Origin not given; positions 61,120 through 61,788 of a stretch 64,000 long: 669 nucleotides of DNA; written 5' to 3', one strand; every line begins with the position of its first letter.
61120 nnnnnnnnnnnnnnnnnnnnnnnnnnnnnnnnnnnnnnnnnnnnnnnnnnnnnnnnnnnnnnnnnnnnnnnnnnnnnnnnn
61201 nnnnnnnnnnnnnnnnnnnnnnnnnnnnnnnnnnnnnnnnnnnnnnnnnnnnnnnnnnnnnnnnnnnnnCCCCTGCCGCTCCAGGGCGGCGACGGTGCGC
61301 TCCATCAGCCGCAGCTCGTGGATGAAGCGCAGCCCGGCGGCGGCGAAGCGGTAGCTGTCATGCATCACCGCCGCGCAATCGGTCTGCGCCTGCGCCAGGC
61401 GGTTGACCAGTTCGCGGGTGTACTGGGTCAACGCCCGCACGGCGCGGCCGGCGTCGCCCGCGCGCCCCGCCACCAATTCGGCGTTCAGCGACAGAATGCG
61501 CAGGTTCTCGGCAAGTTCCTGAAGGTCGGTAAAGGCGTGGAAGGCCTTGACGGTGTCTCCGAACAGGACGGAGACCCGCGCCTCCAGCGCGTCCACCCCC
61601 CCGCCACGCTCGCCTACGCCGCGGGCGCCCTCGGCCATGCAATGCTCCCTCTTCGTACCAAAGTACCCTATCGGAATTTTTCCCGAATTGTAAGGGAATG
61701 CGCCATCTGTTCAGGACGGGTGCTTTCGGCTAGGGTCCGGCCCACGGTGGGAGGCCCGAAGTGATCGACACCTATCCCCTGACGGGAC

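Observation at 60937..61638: Internal duplication of the chemoreceptor hairpin-tip motif within one short polypeptide (possible single-chain four-helix bundle)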

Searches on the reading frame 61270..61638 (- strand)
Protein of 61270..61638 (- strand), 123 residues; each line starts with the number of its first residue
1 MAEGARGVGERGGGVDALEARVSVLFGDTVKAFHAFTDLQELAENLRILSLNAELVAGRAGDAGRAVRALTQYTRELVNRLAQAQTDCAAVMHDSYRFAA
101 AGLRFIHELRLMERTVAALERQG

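Call 13: search_protein_families(library=pfam, proteins=[window:61270-61638:-], max_evalue=10)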
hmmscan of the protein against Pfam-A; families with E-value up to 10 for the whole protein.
seq(123 aa): 3 families
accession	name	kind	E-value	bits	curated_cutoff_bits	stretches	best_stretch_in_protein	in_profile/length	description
PF00015.26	MCPsignal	-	0.00016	22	34.6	1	40-93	43-96/172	Methyl-accepting chemotaxis protein (MCP) signalling domain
PF11887.13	Mce4_CUP1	-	0.078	13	32.6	1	48-121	44-117/222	Cholesterol uptake porter CUP1 of Mce4, putative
PF11203.13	EccE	-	1.7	9.5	23.7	1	52-100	18-66/97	Putative type VII ESX secretion system translocon, EccE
